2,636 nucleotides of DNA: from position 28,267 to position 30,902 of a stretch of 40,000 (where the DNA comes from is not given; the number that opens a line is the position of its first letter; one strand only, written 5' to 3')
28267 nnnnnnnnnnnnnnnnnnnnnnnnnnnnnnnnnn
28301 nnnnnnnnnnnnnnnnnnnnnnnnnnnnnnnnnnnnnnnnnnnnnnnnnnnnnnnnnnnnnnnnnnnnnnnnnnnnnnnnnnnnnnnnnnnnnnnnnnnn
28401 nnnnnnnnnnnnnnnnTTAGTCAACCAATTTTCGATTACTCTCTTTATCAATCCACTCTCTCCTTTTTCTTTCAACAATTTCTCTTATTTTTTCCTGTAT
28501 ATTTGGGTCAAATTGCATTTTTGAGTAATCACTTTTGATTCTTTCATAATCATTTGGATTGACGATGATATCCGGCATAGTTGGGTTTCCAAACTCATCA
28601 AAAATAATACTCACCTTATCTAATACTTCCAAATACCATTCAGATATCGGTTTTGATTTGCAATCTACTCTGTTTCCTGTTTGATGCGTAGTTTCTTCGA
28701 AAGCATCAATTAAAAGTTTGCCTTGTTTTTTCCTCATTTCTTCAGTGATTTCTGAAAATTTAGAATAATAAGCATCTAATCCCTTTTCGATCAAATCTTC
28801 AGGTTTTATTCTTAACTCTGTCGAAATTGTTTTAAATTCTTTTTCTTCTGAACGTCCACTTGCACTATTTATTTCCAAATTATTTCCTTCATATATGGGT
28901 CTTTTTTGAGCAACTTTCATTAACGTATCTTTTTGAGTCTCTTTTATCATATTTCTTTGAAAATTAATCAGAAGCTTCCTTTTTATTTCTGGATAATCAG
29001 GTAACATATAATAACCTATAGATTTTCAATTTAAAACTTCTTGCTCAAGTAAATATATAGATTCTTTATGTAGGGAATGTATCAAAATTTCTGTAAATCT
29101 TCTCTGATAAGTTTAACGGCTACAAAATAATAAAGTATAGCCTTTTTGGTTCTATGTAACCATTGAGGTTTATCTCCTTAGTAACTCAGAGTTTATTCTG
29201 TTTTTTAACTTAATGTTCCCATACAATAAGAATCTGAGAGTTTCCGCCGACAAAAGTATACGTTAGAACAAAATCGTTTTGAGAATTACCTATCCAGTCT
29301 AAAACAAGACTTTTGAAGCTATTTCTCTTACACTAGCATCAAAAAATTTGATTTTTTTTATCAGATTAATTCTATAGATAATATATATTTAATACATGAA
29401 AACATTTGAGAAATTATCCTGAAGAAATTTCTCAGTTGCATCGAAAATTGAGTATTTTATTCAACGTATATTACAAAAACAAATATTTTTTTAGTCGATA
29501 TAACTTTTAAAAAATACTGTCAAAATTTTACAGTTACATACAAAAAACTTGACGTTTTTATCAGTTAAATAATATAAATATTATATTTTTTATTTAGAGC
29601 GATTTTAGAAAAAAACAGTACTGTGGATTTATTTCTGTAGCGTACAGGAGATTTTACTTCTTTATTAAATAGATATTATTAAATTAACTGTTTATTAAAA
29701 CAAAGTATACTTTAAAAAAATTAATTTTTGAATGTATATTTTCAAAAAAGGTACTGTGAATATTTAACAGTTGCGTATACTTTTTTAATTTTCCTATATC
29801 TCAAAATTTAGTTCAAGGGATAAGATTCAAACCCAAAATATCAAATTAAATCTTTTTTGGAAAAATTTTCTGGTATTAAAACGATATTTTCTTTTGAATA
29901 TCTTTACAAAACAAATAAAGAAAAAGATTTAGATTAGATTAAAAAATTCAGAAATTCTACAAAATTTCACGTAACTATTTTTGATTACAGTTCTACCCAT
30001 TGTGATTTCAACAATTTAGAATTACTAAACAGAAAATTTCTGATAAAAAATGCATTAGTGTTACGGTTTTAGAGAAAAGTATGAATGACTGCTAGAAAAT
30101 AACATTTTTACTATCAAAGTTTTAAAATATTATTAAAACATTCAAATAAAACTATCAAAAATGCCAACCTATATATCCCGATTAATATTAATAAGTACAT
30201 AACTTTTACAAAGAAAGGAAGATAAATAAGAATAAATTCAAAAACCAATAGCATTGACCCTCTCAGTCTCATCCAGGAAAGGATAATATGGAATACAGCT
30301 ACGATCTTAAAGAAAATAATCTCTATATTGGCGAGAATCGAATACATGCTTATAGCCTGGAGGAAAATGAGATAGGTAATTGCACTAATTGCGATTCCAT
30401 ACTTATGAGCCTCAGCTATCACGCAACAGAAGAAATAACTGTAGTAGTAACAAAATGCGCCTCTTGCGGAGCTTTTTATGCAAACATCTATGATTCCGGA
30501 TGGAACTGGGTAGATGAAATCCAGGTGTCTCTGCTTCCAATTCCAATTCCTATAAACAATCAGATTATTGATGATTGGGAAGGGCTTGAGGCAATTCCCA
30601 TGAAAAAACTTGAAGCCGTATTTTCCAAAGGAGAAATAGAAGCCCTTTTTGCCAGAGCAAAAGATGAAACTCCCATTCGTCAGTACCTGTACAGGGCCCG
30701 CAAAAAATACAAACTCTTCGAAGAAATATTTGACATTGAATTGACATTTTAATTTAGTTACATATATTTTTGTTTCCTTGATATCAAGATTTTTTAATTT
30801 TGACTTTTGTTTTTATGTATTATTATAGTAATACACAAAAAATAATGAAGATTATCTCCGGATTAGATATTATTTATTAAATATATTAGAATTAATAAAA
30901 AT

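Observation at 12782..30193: Complete 17.4-kb casposon: solo Cas1 plus PolB core, ~315-bp TIRs and a 14-bp target-site duplication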

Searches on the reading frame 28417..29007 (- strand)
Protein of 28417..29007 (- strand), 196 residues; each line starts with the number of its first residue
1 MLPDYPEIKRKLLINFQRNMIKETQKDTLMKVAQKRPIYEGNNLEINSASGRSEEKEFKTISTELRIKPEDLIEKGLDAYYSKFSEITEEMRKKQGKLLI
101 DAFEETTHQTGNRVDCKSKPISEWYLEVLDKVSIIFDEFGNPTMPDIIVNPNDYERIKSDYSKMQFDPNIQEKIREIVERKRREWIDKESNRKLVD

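Call 7: search_protein_families(library=pfam, proteins=[window:28417-29007:-], max_evalue=0.01)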
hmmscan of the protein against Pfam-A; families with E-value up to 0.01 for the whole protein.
window:28417-29007:- (196 aa): 0 families

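Call 56: search_protein_families(library=padloc, proteins=[window:28417-29007:-], max_evalue=0.01)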
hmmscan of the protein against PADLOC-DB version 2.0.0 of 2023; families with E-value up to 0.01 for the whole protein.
window:28417-29007:- (196 aa): 0 families

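Call 57: search_protein_families(library=pfam, proteins=[window:28417-29007:-], max_evalue=10)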
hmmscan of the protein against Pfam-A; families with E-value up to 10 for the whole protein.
window:28417-29007:- (196 aa): 2 families
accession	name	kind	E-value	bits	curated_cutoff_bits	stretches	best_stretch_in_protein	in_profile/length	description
PF03517.19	Voldacs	-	0.03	14.9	22.1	1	35-91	58-109/138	Regulator of volume decrease after cellular swelling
PF11534.13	HTHP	-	0.11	13.4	25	1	5-44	10-48/72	Hexameric tyrosine-coordinated heme protein (HTHP)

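Call 84: search_protein_families(library=ncbifam, proteins=[window:28417-29007:-], max_evalue=0.01)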
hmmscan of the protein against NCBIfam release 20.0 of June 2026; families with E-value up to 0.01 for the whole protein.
window:28417-29007:- (196 aa): 1 family
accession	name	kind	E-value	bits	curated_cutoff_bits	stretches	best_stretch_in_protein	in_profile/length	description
NF042927.1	capsid_Caudo_2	equivalog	0.0073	15.3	80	1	7-157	37-182/280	HK97-fold major capsid protein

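Call 85: search_protein_families(library=phrogs, proteins=[window:28417-29007:-], max_evalue=0.001)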
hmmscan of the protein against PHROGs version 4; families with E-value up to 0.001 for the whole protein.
window:28417-29007:- (196 aa): 0 families

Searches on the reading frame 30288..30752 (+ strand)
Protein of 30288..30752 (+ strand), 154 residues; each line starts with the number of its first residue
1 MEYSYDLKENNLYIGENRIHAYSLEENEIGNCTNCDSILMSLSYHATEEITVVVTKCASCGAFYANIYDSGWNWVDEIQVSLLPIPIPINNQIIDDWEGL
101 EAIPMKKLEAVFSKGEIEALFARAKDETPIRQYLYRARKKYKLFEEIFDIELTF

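Call 16: search_protein_families(library=pfam, proteins=[window:30288-30752:+], max_evalue=0.01)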
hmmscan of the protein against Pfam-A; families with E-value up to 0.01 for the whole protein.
window:30288-30752:+ (154 aa): 0 families

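Call 21: find_encoding_contigs(protein=window:30288-30752:+, flank=10000, max_places=10)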
Protein window:30288-30752:+ (154 aa): 1 contig read that carries it; 1 place shown.
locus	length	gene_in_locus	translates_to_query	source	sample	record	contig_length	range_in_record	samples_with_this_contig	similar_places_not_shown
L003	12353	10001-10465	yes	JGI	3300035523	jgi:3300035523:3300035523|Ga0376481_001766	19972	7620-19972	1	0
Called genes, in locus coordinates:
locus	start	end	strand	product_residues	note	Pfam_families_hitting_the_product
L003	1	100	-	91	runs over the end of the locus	-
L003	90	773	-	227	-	-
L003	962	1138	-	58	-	-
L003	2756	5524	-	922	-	PF24885:TPR_NPHP3, PF13374:TPR_10, PF13424:TPR_12, PF24885:TPR_NPHP3, PF13374:TPR_10, PF13424:TPR_12, PF13374:TPR_10, PF13424:TPR_12, +18 more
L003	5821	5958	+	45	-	-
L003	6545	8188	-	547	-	-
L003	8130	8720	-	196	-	-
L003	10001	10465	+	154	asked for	-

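Call 34: find_related_loci(query=window:30288-30752:+, collection=genome_contigs, flank=10000)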
Query window:30288-30752:+ (154 aa) in genome_contigs; peptide patterns used: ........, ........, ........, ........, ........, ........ (x = any residue, [..] = any of these).
86 stretches matched a pattern; 23 encode a relative of the query (tblastn E <= 1e-3); 23 distinct loci.
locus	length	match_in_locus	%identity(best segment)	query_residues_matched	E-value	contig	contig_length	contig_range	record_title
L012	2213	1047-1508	89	1-154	9e-96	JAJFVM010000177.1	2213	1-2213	MAG: bacterium isolate bin.739 k141_4604734, whole genome shotgun sequence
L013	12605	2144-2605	88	1-154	7e-92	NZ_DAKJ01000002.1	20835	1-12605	MAG: Methanosarcina sp. UBA289 UBA289_contig_2113, whole genome shotgun sequence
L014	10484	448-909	87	1-154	1e-90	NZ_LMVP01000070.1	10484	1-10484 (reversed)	Methanosarcina spelaei strain MC-15 contig_161, whole genome shotgun sequence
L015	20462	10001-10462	84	1-154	6e-89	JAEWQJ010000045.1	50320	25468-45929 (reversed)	MAG: Methanobacteriota archaeon isolate OH_SBrB_19 k127_293865, whole genome shotgun sequence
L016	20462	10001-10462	82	1-154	3e-88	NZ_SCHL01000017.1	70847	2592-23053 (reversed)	Methanosarcina sp. MSH10X1 NODE_17_length_70847_cov_125.265, whole genome shotgun sequence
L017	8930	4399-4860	86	1-154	2e-88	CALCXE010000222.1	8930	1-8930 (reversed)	MAG TPA_asm: Methanosarcina barkeri isolate SRR1562009_bin.77_CONCOCT_v1.1_MAG genome assembly, contig: ERZ724039.5797,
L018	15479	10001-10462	87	1-154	2e-88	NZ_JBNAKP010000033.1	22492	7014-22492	MAG: Methanosarcina sp. isolate MSAR-AD2 2412800033, whole genome shotgun sequence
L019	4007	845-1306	81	1-154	1e-86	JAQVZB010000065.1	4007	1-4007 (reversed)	MAG: Bacilli bacterium isolate STF2_163 NODE_89640_length_4007_cov_3.415464_Sandtown_F2, whole genome shotgun sequence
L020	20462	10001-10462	80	1-154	6e-85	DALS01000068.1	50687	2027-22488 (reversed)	MAG TPA_asm: Methanosarcina sp. UBA293 UBA293_contig_105, whole genome shotgun sequence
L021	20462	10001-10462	82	1-154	8e-85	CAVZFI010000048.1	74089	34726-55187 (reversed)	MAG: uncultured Methanosarcinaceae archaeon isolate MFD05674.bin.2.44 genome assembly, contig: contig_75184, whole genom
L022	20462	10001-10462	84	1-154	4e-84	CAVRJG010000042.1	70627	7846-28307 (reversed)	MAG: uncultured Methanosarcinaceae archaeon isolate MFD05942.bin.1.278 genome assembly, contig: contig_39401, whole geno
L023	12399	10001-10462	81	1-154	1e-83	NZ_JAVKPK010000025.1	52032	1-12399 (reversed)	Methanosarcina sp. Z-7115 25, whole genome shotgun sequence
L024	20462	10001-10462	78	1-154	7e-82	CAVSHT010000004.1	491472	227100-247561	MAG: uncultured Methanosarcinaceae archaeon isolate MFD01299.bin.2.98 genome assembly, contig: contig_1295, whole genome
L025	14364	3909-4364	78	1-152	2e-80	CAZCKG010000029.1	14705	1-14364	MAG TPA_asm: uncultured Methanosarcinales archaeon isolate binchicken_co104_22 genome assembly, contig: NODE_3182_length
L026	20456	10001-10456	77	1-152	1e-79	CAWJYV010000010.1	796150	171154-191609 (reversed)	MAG: uncultured Methanosarcinaceae archaeon isolate MFD03899.bin.1.101 genome assembly, contig: contig_6066, whole genom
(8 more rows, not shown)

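Call 64: find_homologous_proteins(query=window:30288-30752:+, max_evalue=0.00001)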
Query window:30288-30752:+ (154 aa): 169 proteins with E <= 0.00001 among 184 candidates; the best 120 are listed.
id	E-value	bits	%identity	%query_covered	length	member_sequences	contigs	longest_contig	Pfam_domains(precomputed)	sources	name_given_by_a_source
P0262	2.0e-94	331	95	100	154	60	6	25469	-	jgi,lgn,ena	jgi:hypothetical protein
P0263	1.2e-90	319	91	100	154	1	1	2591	-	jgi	jgi:hypothetical protein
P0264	5.6e-88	310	90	100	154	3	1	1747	-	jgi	jgi:hypothetical protein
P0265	1.2e-86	306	87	100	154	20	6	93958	-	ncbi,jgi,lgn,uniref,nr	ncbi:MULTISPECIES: hypothetical protein [Methanosarcina]|jgi:hypothetical protein|uniref:Uncharacter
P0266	1.5e-86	306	90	99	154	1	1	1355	-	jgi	jgi:hypothetical protein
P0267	3.1e-86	305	85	100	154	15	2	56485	-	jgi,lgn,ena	-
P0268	3.2e-86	305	88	100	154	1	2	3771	-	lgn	-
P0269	4.7e-86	304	88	100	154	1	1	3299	-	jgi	jgi:hypothetical protein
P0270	1.4e-85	303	87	100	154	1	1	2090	-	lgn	-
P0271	5.1e-85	301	86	100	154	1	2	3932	-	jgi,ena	-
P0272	2.2e-84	299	84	100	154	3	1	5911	-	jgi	jgi:hypothetical protein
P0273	2.9e-84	298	84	100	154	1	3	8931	-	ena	-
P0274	3.9e-84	298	86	100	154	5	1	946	-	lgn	-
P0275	5.0e-84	298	82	100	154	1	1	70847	-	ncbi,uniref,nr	ncbi:hypothetical protein EQO05_11905 [Methanosarcina sp. MSH10X1]|uniref:hypothetical protein n=1 T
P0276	1.9e-83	296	84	100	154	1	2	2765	-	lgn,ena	-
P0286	3.9e-77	275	79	100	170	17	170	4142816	-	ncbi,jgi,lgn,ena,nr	ncbi:hypothetical protein [Methanosarcina mazei]|jgi:hypothetical protein|nr:hypothetical protein [M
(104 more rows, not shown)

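Call 65: find_encoding_contigs(protein=P0286, flank=10000, max_places=10)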
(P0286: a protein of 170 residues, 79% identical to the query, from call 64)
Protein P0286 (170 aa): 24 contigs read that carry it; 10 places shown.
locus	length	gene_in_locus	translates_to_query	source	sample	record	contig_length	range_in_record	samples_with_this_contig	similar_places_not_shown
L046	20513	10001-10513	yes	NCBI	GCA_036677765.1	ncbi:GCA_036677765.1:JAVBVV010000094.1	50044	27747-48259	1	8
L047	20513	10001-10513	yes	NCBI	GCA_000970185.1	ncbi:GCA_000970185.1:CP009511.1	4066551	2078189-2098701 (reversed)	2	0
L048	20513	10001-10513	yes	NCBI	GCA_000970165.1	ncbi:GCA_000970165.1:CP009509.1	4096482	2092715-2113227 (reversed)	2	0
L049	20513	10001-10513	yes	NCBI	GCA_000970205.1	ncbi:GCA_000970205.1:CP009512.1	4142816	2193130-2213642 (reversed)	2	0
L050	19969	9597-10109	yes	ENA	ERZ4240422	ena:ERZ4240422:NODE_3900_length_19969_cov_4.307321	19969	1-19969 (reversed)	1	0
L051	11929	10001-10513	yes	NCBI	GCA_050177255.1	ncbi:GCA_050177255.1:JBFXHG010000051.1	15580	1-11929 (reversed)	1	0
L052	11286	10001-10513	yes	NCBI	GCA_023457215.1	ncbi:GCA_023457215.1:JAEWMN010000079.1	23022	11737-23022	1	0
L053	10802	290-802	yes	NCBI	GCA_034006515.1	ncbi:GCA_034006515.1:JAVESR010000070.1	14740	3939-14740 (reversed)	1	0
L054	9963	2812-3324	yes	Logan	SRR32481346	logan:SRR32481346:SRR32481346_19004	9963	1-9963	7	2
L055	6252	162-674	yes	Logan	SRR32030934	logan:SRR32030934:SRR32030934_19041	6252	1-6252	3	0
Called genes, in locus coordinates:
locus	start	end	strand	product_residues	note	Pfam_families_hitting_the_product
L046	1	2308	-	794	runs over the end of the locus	PF13439:Glyco_transf_4, PF00534:Glycos_transf_1, PF13692:Glyco_trans_1_4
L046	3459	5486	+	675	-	PF24517:CBM96 (faint), PF05048:NosD, PF13229:Beta_helix, PF08480:Disaggr_assoc, PF06848:Disaggr_repeat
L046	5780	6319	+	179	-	-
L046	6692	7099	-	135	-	PF28505:DUF1699_N, PF08004:DUF1699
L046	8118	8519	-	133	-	PF27297:AF_0843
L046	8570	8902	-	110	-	PF10826:DUF2551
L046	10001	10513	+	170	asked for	-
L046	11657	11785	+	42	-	-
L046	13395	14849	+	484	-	PF03976:PPK2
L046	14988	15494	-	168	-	PF00072:Response_reg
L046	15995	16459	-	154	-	PF00072:Response_reg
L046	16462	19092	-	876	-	PF02743:dCache_1, PF22673:MCP-like_PDC_1, PF00672:HAMP (weak), PF18947:HAMP_2, PF08447:PAS_3, PF07568:HisKA_2, PF02518:HATPase_c (faint)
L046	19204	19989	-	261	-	PF25213:HVO_A0261_N (weak), PF08350:FilR1_middle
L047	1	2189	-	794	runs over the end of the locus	PF13439:Glyco_transf_4, PF00534:Glycos_transf_1, PF13692:Glyco_trans_1_4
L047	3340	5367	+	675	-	PF24517:CBM96 (faint), PF05048:NosD, PF13229:Beta_helix, PF08480:Disaggr_assoc, PF06848:Disaggr_repeat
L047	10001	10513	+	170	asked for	-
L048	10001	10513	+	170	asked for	-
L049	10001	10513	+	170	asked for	-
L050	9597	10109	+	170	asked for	-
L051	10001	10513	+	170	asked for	-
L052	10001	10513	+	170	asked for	-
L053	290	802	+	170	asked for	-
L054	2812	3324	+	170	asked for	-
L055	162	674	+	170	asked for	-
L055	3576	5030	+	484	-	PF03976:PPK2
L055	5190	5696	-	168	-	PF00072:Response_reg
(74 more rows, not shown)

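Call 84: search_protein_families(library=ncbifam, proteins=[window:30288-30752:+], max_evalue=0.01)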
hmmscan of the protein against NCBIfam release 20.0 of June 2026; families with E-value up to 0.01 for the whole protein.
window:30288-30752:+ (154 aa): 0 families

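Call 91: predict_structure(alignment_id=A4)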
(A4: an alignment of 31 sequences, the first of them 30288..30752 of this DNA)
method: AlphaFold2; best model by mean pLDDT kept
length: 154 residues; sequences in the alignment: 31
mean_pLDDT: 91.5   pTM: 0.56
mean pLDDT of the five models: 91.5, 90.6, 83.7, 82.9, 82.4
residues with pLDDT >= 90: 125; 70-90: 24; 50-70: 5; < 50: 0
segments of 3 or more residues with pLDDT < 50: none
pLDDT, mean of each block of 10 residues (from residue 1): 90 92 93 93 92 95 93 92 73 89 95 96 92 95 92 89
secondary structure, 60 per line:
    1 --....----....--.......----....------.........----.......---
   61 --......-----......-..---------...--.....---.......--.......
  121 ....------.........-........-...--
elements in order: E3-6 E11-14 E17-23 E28-31 E38-46 E51-57 E63-68 E74-79 E92-94 H97-101 H105-111 H114-124 H131-139 H141-148 E150-152

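Call 93: fold_search(model_id=the predicted structure, library=pdb)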
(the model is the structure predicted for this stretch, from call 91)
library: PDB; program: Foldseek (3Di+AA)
matches with E <= 10: 331; with E <= 0.001: 0
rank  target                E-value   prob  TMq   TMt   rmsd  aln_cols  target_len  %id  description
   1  3mj9_A                2.0e-01  0.07  0.13  0.10  14.5       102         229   14  Crystal structure of JAML in complex with the stimulatory antibody HL4E10 (released 2011-02-23)
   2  8okv_B                5.8e-01  0.18  0.21  0.10  12.2        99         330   13  lipoprotein BT2095 from Bacteroides thetaiotamicron bound to cyanocobalamin CnCbl (released 2023-09-20)
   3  1qa9_A                7.4e-01  0.10  0.20  0.25  10.6        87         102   15  Structure of a Heterophilic Adhesion Complex Between the Human CD2 and CD58(LFA-3) Counter-Receptors (released 1999-04-29)
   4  8okv_C                7.9e-01  0.15  0.20  0.10  12.1        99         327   13  lipoprotein BT2095 from Bacteroides thetaiotamicron bound to cyanocobalamin CnCbl (released 2023-09-20)
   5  1t6w_MODEL_1_A        7.9e-01  0.07  0.17  0.21  10.4        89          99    7  RATIONAL DESIGN OF A CALCIUM-BINDING ADHESION PROTEIN NMR, 20 STRUCTURES (released 2005-02-15)
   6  2h04                  7.9e-01  0.05  0.16  0.10  18.9       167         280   11  Structural studies of protein tyrosine phosphatase beta catalytic domain in complex with inhibitors (released 2006-06-13)
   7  8okv_A                8.4e-01  0.15  0.20  0.10  12.1        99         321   13  lipoprotein BT2095 from Bacteroides thetaiotamicron bound to cyanocobalamin CnCbl (released 2023-09-20)
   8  4odh_H                8.4e-01  0.11  0.15  0.11   9.1        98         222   10  Crystal structure of human Fab CAP256-VRC26.UCA, a potent V1V2-directed HIV-1 neutralizing antibody (released 2014-02-26)
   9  7qoo_P                8.4e-01  0.02  0.11  0.08  20.2       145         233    8  Structure of the human inner kinetochore CCAN complex (released 2022-06-08)
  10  7tow_A                8.9e-01  0.11  0.15  0.11   9.5       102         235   10  Antibody DH1058 Fab fragment bound to SARS-CoV-2 fusion peptide (released 2022-02-16)
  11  5kds_A                8.9e-01  0.07  0.14  0.06  11.3        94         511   15  ZmpB metallopeptidase in complex with an O-glycopeptide (a2,6-sialylated core-3 pentapeptide). (released 2017-01-11)
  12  8hmc_B                9.4e-01  0.15  0.21  0.03  10.9       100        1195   10  base module state 1 of Tetrahymena IFT-A (released 2023-06-14)
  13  5lxk_MODEL_1_A        1.0e+00  0.12  0.15  0.22   9.2        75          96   19  NMR structure of the C-terminal domain of the Bacteriophage T5 decoration protein pb10. (released 2017-08-02)
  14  9xqd_c                1.1e+00  0.07  0.15  0.15  14.0        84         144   18  The structure of outer peripheral region in the phage phiKZ baseplate complex (released 2026-02-11)
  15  6hxy_A                1.1e+00  0.38  0.22  0.23   3.9        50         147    8  Crystal structure of the head and coiled-coil domains of zebrafish CCDC61 (released 2020-04-29)
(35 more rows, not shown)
